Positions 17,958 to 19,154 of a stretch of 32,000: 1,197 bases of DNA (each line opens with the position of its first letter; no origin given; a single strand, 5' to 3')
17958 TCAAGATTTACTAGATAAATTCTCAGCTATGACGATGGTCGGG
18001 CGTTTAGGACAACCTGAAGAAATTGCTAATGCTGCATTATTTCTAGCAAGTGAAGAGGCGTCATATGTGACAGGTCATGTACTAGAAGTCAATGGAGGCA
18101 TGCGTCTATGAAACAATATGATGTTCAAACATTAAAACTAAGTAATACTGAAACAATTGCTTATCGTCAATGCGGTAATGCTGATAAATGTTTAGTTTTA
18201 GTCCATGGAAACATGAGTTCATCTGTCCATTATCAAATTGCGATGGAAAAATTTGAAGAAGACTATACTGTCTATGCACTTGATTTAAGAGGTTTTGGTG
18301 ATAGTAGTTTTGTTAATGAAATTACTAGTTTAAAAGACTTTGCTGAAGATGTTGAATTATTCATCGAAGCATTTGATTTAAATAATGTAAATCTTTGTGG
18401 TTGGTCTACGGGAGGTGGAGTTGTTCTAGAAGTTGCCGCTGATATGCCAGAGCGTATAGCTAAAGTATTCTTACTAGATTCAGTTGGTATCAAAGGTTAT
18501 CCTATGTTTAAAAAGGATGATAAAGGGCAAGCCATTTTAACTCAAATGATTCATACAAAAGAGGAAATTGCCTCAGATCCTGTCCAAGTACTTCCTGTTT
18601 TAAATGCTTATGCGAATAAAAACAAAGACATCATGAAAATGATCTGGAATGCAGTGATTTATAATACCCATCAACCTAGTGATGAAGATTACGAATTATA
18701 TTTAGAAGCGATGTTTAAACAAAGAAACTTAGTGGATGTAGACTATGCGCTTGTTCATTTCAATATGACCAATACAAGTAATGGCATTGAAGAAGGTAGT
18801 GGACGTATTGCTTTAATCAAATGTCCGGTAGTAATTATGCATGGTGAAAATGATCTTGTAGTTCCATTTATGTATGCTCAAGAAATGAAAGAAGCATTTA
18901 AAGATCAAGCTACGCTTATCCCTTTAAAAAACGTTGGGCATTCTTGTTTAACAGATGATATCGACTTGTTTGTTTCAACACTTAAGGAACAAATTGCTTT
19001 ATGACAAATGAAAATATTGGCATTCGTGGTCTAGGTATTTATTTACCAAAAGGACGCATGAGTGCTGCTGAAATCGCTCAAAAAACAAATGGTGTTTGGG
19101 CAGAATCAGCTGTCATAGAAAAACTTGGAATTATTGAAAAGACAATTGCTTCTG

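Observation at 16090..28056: A 13-gene operon combining thiolase, keto-reductase, two hydrolases, an atypical KAS III, a Liv-type ABC importer, a CoA-transferase, TetR and Maf: an orphan import-and-acyl-CoA pathway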

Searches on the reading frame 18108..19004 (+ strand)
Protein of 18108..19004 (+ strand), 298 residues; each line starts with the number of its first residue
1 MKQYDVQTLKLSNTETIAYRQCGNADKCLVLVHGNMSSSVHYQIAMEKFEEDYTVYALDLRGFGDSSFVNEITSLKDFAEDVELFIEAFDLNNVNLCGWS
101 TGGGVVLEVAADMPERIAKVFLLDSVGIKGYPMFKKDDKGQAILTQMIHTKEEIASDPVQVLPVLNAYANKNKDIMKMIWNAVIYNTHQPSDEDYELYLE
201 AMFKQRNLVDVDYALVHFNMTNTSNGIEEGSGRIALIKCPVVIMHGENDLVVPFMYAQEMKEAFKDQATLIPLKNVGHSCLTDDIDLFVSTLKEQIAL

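Call 4: search_protein_families(library=pfam, proteins=[window:18108-19004:+])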
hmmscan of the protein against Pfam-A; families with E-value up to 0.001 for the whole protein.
window:18108-19004:+ (298 aa): 5 families
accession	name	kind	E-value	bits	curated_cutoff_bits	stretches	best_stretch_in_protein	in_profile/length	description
PF00561.26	Abhydrolase_1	-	2.9e-21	76.7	25.8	1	29-278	3-238/245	alpha/beta hydrolase fold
PF12146.15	Hydrolase_4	-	3.4e-18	66.3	27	1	24-123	2-107/239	Serine aminopeptidase, S33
PF12697.13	Abhydrolase_6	-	1.3e-15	59.1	26.3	1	29-283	1-210/217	Alpha/beta hydrolase family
PF10230.15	LIDHydrolase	-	0.00061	20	27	1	42-279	18-260/262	Lipid-droplet associated hydrolase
PF02230.22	Abhydrolase_2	-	0.00066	20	23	0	238-279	156-200/217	Phospholipase/Carboxylesterase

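Call 6: search_protein_families(library=ncbifam, proteins=[window:18108-19004:+], max_evalue=0.00001)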
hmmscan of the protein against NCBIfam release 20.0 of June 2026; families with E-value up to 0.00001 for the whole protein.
window:18108-19004:+ (298 aa): 26 families (the best 25 are shown)
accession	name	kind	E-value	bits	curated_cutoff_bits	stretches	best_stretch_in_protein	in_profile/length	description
NF050089.1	i_nPHAscl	equivalog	2e-114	381.5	300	1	10-294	2-286/288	intracellular short-chain-length polyhydroxyalkanoate depolymerase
NF011457.0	PRK14875.1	equivalog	1.6e-26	93.2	307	1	14-128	119-234/372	acetoin dehydrogenase dihydrolipoyllysine-residue acetyltransferase subunit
NF052610.1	macro_16_ester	equivalog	7.7e-16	58.3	420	1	23-295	19-279/281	alpha/beta fold macrolide esterase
TIGR01738.1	bioH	equivalog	9.5e-16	58.2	206.95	1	23-126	1-99/245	pimeloyl-ACP methyl ester esterase BioH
NF051488.1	bifunc_PcaDC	exception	1.3e-15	57.4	390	1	19-125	4-111/375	bifunctional 3-oxoadipate enol-lactonase/4-carboxymuconolactone decarboxylase PcaDC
TIGR02427.1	protocat_pcaD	equivalog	1.8e-15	57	255.85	1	17-124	2-111/251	3-oxoadipate enol-lactonase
TIGR03611.1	RutD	equivalog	2.6e-15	56.5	238.5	1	26-123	13-111/258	pyrimidine utilization protein D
TIGR03695.1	menH_SHCHC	equivalog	5.7e-15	55.4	208.55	1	26-123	2-102/252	2-succinyl-6-hydroxy-2,4-cyclohexadiene-1-carboxylate synthase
NF041759.1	mac_hydro_EstT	equivalog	2.4e-14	53.2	450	1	19-296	14-277/278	macrolide hydrolase EstT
NF002938.0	PRK03592.1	equivalog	1.1e-13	51.2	241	1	13-126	18-130/298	haloalkane dehalogenase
NF051487.1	bifunc_PcaCD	exception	1.1e-12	47.8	430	1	24-150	170-294/413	bifunctional 4-carboxymuconolactone decarboxylase/3-oxoadipate enol-lactonase PcaCD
NF033124.1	estX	equivalog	1.5e-12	47.2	600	1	213-296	198-279/280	macrolide esterase EstX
NF053693.1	esterase_mleCBF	exception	2.1e-12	47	564.5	1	7-291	4-273/279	CBF family alpha/beta fold macrolide esterase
NF045632.1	hydroxlase_HsaD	equivalog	2.7e-12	46.2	400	1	11-137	19-148/290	4,5:9,10-diseco-3-hydroxy-5,9,17-trioxoandrosta-1(10),2-diene-4-oate hydrolase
TIGR01249.1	pro_imino_pep_1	equivalog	3.3e-12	46.2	259.75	1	3-122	3-125/307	prolyl aminopeptidase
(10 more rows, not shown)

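Call 23: search_solved_structures(query=window:18108-19004:+, max_evalue=1e-8)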
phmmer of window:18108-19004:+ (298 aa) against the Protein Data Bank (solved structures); distinct sequences matched with E-value up to 1e-8: 20.
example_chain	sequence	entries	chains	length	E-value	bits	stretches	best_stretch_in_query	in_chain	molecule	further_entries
8ynv_A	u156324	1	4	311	1.9e-85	289.9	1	6-293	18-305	poly(3-hydroxybutyrate) depolymerase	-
8ynw_A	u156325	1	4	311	4.9e-85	288.5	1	6-293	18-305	Poly(3-hydroxybutyrate) depolymerase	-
3fob_A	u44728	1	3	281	6.9e-12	48.5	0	19-143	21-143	Bromoperoxidase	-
4opm_A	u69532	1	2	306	3e-11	46.4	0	10-129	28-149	Lipase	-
5h3h_A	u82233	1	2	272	3.2e-11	46.3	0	26-125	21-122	Abhydrolase domain-containing protein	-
3ia2_A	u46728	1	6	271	1.3e-10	44.3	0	18-167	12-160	Arylesterase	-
6i8w_A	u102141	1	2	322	1.4e-10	44.2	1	10-129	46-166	Alpha/beta fold hydrolase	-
1va4_A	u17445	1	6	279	1.5e-10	44.1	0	18-167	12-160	Arylesterase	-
8pi1_A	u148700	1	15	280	1.8e-10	43.9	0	19-167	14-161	Arylesterase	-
3t4u_A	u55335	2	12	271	1.8e-10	43.9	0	19-167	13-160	Arylesterase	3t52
3hi4_A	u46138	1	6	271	3.9e-10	42.7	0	20-167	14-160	Arylesterase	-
3hea_A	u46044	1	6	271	4.7e-10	42.5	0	20-167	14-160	Arylesterase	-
1hkh_A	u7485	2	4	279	1e-09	41.4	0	19-141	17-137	GAMMA LACTAMASE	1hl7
1a88_A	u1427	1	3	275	1.3e-09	41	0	11-126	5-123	CHLOROPEROXIDASE L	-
7c4d_A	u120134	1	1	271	1.4e-09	40.9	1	17-125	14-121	Putative esterase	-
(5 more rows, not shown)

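Call 84: search_solved_structures(query=window:18108-19004:+, max_evalue=1e-50, show_alignments=1)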
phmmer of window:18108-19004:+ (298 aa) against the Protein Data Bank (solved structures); distinct sequences matched with E-value up to 1e-50: 2.
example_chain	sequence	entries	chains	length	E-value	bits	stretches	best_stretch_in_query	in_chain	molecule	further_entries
8ynv_A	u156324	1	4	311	1.9e-85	289.9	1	6-293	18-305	poly(3-hydroxybutyrate) depolymerase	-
8ynw_A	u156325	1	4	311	4.9e-85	288.5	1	6-293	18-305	Poly(3-hydroxybutyrate) depolymerase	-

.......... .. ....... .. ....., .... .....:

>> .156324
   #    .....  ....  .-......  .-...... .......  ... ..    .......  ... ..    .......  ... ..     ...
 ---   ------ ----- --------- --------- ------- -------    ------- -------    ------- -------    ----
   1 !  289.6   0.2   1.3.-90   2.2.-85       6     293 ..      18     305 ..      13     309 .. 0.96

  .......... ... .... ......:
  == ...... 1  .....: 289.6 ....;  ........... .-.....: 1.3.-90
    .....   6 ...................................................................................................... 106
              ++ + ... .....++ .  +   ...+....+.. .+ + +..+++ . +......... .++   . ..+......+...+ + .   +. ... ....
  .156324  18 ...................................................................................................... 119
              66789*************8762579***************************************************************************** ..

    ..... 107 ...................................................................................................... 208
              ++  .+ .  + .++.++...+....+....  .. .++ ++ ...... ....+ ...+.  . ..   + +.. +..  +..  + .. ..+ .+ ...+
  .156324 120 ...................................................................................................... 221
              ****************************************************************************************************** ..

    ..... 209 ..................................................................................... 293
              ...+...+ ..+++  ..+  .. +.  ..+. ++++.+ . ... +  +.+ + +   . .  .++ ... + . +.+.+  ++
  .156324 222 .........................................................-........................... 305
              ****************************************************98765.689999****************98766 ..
